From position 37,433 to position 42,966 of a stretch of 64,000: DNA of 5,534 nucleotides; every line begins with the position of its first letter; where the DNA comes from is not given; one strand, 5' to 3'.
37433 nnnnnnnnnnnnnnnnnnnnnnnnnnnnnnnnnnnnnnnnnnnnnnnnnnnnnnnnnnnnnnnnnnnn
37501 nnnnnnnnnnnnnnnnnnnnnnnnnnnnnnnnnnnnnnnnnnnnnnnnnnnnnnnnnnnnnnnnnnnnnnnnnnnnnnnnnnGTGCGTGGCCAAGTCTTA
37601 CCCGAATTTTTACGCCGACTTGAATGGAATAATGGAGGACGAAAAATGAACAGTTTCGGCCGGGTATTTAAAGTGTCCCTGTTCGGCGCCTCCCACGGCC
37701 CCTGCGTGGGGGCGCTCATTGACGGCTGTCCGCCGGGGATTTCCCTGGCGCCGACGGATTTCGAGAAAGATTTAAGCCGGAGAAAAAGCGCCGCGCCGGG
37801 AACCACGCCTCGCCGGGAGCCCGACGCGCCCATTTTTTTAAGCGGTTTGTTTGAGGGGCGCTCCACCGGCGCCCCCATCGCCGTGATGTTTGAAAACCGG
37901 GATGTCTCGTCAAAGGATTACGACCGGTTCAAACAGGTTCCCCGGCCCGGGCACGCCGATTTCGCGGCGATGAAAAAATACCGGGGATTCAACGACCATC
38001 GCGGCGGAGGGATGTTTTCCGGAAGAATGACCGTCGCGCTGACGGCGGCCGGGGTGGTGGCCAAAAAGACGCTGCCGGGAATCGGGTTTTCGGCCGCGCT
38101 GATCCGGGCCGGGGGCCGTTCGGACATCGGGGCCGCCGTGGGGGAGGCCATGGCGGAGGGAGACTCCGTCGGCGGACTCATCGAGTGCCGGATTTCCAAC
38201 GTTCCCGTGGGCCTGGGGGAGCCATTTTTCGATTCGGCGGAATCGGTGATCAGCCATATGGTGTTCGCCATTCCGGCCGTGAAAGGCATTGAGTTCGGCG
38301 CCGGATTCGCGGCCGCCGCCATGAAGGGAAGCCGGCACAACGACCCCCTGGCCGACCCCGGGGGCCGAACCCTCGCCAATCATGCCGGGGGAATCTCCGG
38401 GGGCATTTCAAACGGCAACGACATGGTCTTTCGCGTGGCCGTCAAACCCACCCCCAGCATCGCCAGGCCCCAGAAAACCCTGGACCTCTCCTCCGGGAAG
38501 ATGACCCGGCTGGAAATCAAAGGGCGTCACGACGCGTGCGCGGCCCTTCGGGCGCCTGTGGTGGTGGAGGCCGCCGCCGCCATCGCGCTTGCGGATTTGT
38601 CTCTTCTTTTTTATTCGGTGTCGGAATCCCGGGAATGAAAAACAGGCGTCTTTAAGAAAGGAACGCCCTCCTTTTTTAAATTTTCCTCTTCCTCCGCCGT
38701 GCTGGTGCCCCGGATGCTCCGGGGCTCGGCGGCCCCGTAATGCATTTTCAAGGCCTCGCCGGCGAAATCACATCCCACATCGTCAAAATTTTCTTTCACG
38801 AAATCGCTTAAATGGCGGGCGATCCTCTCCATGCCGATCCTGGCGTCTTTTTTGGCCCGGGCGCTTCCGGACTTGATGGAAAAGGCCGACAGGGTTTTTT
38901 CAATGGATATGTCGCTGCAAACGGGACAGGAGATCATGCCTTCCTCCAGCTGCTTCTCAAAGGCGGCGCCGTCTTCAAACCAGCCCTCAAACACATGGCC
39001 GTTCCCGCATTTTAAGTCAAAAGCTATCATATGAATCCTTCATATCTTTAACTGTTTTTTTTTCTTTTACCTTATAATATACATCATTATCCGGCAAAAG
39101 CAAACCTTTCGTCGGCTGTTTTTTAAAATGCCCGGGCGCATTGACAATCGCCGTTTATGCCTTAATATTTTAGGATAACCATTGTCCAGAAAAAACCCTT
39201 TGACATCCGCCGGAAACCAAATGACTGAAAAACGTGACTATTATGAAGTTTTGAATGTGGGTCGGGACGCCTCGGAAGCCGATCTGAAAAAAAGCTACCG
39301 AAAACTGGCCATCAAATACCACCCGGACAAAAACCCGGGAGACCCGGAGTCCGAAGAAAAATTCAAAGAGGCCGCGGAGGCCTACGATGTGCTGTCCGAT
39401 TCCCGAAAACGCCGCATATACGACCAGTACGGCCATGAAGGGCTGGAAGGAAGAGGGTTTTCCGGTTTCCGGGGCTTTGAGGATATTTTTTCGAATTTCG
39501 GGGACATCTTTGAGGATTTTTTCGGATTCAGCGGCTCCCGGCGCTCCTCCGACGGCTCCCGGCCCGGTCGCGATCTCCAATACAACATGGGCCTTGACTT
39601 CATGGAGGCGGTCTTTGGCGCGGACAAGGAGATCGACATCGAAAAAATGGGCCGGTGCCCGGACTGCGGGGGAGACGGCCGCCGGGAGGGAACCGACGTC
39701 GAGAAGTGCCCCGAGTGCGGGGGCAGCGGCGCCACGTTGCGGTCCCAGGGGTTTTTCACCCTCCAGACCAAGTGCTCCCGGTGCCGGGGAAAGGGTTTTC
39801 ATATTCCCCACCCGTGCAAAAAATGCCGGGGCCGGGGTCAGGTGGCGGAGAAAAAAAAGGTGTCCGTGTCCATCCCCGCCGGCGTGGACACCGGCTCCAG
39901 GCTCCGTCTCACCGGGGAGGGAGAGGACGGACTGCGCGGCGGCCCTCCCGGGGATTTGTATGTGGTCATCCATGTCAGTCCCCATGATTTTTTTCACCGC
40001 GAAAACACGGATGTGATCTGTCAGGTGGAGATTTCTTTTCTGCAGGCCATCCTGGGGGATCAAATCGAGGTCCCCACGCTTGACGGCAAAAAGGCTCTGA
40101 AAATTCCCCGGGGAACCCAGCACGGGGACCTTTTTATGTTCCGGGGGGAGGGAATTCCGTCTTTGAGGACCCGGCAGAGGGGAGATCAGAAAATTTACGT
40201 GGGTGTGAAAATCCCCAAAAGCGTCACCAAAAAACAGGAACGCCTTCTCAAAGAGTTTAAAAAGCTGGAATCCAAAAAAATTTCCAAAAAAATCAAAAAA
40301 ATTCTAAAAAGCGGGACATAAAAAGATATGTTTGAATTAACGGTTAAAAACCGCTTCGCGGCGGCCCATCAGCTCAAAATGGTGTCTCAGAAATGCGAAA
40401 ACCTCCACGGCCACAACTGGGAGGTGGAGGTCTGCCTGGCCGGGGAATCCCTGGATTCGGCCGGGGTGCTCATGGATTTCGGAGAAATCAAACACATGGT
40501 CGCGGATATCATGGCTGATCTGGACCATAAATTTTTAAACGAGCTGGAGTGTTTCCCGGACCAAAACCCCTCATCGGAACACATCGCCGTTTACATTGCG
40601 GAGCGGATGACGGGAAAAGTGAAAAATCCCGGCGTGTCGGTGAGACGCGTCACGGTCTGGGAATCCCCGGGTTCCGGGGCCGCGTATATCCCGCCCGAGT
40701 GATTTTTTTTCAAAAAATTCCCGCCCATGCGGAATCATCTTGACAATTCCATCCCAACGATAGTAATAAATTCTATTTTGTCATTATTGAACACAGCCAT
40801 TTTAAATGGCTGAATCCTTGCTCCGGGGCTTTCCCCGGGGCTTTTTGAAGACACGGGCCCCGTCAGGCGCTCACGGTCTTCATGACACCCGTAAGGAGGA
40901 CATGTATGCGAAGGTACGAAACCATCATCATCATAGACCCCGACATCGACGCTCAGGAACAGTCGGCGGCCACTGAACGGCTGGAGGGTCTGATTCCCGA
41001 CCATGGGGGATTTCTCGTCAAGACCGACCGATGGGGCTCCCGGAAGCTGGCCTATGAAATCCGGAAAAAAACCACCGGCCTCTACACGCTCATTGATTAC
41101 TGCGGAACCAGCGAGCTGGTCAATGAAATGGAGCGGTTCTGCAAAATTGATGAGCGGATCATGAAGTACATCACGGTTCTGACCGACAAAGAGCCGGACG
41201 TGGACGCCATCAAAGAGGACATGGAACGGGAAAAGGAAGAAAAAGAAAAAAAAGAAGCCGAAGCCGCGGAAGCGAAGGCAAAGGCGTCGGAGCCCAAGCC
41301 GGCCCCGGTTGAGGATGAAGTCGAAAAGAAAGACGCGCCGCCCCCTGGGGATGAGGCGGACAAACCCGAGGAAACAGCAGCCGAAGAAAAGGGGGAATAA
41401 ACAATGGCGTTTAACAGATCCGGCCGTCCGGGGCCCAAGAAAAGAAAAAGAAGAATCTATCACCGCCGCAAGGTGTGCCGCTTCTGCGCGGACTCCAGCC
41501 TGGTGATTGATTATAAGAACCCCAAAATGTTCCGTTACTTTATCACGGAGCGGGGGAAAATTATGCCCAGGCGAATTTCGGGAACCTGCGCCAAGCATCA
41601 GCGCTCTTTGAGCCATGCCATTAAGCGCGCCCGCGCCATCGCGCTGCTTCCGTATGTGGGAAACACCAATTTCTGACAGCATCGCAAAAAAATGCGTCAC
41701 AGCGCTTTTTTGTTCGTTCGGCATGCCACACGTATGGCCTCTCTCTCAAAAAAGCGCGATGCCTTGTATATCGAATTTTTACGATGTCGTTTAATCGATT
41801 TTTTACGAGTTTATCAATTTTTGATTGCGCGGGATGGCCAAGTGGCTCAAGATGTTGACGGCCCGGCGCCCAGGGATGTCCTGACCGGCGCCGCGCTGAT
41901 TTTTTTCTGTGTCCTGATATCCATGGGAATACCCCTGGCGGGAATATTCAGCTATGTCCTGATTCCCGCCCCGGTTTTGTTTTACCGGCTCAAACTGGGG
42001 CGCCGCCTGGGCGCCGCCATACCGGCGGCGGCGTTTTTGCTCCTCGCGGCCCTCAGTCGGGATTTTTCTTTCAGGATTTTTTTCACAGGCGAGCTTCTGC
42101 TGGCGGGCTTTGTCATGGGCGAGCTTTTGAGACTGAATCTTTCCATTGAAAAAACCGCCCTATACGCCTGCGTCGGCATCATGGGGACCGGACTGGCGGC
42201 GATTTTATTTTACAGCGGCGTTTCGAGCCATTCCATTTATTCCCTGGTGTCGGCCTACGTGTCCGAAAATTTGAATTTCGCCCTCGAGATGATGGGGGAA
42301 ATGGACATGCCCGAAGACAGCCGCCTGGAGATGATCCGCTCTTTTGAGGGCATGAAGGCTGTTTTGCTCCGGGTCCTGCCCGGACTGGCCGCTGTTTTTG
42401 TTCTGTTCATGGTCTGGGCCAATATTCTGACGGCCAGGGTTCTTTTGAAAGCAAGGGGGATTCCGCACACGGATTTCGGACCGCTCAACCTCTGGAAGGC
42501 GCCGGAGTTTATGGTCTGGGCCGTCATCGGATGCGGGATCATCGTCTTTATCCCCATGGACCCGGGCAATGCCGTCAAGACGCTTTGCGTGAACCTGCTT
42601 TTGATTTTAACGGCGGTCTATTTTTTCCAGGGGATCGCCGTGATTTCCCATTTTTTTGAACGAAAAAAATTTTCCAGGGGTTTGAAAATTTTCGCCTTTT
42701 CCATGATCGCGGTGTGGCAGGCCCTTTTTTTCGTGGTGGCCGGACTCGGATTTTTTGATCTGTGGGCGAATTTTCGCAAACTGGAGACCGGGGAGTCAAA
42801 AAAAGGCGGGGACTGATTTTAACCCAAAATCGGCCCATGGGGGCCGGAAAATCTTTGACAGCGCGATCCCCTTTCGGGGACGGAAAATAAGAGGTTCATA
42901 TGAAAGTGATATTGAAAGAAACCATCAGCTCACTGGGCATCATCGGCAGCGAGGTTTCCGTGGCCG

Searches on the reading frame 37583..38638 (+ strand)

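Call 72: search_protein_families(library=pfam, proteins=[window:37583-38638:+], max_evalue=0.00001)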
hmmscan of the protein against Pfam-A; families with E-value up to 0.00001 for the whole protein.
window:37583-38638:+ (351 aa): 1 family
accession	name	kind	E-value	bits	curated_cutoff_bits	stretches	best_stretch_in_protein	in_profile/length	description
PF01264.26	Chorismate_synt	-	1.3e-109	366.3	27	1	29-341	1-327/327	Chorismate synthase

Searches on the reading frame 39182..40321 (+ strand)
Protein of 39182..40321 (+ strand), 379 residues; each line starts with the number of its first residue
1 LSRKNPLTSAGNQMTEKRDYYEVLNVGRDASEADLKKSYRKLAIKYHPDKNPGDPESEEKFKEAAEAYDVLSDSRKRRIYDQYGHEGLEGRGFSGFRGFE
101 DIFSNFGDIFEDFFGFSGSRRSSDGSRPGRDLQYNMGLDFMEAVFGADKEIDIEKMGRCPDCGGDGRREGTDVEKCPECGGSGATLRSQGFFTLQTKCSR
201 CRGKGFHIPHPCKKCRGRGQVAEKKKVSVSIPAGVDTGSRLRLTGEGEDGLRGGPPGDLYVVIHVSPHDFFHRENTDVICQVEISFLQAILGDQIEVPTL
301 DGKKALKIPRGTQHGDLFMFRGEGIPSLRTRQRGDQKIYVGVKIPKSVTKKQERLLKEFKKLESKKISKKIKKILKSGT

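Call 72: search_protein_families(library=pfam, proteins=[window:39182-40321:+], max_evalue=0.00001)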
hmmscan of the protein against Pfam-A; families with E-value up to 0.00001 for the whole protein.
window:39182-40321:+ (379 aa): 3 families
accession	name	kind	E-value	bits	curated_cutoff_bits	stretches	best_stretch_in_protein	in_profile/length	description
PF01556.23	DnaJ_C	-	2.3e-49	167.7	26.6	1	132-345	1-152/152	DnaJ C terminal domain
PF00226.36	DnaJ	-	1.7e-27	95.7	27.8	1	19-81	1-63/63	DnaJ domain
PF00684.25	DnaJ_CXXCXGXG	-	2.2e-13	50.7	32.7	1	159-219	1-65/65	DnaJ central domain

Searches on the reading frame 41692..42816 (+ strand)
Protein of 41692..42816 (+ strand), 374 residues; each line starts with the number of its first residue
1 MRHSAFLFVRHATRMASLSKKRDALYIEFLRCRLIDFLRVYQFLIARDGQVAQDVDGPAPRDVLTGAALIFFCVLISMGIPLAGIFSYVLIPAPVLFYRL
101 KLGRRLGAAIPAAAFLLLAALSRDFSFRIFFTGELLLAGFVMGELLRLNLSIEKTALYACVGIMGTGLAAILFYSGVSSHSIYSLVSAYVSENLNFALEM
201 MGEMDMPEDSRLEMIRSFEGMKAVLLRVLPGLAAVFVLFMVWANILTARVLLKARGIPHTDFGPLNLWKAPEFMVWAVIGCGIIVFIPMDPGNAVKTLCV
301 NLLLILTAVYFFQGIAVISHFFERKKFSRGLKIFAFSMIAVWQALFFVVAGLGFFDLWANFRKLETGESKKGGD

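Call 72: search_protein_families(library=pfam, proteins=[window:41692-42816:+], max_evalue=0.00001)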
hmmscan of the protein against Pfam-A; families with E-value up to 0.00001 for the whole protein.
window:41692-42816:+ (374 aa): 1 family
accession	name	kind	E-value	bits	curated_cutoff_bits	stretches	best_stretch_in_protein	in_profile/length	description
PF09991.14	DUF2232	-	2.2e-52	178.5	27.8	1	69-357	2-290/290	Predicted membrane protein (DUF2232)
